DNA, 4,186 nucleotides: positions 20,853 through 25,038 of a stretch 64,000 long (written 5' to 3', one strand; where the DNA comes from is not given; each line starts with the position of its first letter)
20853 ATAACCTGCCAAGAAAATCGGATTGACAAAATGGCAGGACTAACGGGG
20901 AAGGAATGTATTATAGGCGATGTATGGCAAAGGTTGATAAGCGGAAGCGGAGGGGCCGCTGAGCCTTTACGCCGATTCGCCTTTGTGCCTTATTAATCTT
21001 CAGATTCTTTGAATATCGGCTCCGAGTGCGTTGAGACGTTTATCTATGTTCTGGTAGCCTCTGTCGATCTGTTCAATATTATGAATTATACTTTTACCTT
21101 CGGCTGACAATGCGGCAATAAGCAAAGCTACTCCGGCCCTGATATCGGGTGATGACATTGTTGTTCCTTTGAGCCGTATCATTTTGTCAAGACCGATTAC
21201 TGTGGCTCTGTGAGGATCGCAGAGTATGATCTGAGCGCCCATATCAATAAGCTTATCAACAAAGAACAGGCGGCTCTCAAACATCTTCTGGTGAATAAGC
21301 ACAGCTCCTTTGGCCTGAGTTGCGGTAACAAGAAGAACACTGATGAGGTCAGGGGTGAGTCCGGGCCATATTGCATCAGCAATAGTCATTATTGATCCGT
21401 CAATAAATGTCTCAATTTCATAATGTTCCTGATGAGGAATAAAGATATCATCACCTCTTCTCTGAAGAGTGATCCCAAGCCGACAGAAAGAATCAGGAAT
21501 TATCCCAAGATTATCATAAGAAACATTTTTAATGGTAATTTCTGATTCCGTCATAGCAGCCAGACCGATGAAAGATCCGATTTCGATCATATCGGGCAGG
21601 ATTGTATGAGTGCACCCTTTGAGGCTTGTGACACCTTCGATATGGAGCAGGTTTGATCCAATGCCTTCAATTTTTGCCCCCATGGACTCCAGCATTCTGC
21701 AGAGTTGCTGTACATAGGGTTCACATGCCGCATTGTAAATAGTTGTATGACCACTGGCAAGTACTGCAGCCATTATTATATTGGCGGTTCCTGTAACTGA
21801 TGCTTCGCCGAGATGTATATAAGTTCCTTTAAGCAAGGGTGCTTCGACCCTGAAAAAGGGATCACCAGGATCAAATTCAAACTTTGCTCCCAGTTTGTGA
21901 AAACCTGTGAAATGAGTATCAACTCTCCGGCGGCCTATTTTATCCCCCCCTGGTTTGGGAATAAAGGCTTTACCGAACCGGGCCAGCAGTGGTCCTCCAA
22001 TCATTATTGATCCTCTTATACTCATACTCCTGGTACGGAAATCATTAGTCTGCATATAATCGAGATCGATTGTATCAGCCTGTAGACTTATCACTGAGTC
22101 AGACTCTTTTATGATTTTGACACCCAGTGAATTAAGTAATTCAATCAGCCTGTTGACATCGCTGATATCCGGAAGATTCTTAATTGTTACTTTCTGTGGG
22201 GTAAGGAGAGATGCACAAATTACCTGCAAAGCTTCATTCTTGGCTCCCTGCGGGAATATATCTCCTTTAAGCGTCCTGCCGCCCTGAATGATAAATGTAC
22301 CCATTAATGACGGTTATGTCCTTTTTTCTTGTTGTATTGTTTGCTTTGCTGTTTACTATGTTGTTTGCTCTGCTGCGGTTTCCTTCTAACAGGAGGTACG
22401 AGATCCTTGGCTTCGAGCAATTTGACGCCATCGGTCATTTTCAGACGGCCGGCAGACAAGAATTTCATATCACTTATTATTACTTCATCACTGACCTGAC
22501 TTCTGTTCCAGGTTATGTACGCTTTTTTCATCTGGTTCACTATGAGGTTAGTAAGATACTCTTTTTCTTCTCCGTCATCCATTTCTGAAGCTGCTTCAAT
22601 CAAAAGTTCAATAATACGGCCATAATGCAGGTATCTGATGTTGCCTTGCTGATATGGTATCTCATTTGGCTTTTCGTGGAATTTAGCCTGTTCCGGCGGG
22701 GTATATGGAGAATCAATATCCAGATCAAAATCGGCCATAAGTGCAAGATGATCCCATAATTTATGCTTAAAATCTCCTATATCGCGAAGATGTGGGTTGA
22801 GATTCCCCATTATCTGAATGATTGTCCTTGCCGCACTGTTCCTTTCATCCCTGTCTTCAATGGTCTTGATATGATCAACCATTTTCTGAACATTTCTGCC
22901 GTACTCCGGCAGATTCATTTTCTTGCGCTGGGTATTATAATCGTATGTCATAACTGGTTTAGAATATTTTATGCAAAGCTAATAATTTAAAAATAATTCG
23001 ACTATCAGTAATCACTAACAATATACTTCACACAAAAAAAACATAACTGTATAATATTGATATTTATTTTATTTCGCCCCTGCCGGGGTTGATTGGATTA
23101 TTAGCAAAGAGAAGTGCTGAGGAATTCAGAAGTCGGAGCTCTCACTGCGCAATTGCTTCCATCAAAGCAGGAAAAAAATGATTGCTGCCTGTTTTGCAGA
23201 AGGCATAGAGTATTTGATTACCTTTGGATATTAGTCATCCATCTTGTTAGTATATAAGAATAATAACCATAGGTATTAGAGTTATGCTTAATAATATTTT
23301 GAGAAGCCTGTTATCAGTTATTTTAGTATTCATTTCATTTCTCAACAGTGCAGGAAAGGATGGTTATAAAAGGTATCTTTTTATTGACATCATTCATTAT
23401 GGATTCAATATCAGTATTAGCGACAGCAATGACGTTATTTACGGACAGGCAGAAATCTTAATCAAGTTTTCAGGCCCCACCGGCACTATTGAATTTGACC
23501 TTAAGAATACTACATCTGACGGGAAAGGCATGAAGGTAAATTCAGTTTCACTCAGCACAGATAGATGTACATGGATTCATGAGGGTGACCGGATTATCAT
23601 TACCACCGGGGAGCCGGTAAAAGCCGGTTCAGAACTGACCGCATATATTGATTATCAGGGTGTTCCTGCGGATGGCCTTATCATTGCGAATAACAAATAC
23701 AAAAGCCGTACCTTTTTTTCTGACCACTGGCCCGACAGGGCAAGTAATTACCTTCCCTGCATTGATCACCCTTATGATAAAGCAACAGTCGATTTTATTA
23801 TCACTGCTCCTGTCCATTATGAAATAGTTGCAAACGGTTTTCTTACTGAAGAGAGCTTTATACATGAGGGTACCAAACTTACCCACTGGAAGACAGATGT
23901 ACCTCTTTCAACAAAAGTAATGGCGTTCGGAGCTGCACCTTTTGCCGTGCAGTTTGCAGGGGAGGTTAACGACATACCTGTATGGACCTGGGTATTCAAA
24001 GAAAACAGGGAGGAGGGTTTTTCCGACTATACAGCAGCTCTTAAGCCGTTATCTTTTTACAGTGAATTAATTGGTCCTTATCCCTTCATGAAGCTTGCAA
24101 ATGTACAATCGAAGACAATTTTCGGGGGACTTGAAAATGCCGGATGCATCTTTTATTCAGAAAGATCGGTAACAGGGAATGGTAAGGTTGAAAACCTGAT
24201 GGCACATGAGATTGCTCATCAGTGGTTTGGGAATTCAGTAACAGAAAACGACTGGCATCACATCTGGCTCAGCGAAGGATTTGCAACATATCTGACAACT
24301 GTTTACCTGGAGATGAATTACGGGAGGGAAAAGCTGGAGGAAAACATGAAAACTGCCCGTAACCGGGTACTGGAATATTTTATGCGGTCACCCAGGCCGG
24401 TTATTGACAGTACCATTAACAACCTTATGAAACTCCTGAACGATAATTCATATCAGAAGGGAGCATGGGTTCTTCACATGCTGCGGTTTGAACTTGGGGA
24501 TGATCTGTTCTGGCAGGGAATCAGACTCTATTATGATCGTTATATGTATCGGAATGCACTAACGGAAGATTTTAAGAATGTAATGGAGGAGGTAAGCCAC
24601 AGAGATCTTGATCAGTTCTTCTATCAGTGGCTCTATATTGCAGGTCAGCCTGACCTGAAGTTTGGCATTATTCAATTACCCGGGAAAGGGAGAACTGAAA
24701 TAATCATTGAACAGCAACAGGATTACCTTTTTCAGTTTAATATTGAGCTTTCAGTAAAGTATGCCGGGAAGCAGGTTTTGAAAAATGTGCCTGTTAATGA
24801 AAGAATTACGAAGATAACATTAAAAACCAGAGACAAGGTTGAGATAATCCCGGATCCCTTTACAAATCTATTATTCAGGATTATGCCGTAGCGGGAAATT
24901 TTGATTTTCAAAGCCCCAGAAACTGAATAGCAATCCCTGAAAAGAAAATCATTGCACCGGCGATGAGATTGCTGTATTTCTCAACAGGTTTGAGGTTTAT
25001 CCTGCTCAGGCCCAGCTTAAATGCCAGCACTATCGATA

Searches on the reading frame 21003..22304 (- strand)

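Call 41: search_protein_families(library=pfam, proteins=[window:21003-22304:-], max_evalue=0.00001)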
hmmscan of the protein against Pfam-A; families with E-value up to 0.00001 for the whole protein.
window:21003-22304:- (434 aa): 1 family
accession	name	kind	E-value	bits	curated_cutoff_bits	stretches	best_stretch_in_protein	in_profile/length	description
PF00275.25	EPSP_synthase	-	1e-65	222.5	22.8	1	7-422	2-415/417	EPSP synthase (3-phosphoshikimate 1-carboxyvinyltransferase)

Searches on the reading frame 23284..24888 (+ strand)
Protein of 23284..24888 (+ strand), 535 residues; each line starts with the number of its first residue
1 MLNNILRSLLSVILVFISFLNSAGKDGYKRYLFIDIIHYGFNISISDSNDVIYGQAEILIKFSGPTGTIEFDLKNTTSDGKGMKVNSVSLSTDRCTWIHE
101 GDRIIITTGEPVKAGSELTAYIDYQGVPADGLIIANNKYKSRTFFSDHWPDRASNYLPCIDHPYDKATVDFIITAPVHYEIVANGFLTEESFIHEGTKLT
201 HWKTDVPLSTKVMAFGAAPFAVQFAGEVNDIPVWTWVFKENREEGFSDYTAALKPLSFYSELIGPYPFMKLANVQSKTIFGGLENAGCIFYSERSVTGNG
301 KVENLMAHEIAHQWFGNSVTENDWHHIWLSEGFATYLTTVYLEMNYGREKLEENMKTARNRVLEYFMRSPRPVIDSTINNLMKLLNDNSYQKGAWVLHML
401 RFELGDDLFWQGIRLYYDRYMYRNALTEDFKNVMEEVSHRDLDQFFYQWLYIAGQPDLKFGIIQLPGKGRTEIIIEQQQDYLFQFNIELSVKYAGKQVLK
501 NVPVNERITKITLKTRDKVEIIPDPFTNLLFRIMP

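Call 41: search_protein_families(library=pfam, proteins=[window:23284-24888:+], max_evalue=0.00001)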
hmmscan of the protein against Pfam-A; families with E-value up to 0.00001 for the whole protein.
window:23284-24888:+ (535 aa): 2 families
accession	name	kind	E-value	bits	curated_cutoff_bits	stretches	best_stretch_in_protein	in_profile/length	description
PF01433.26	Peptidase_M1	-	1.9e-37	129.5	27.7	1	257-449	11-218/218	Peptidase family M1 domain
PF17900.6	Peptidase_M1_N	-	3.5e-13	50.5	25.8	1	38-210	4-184/186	Peptidase M1 N-terminal domain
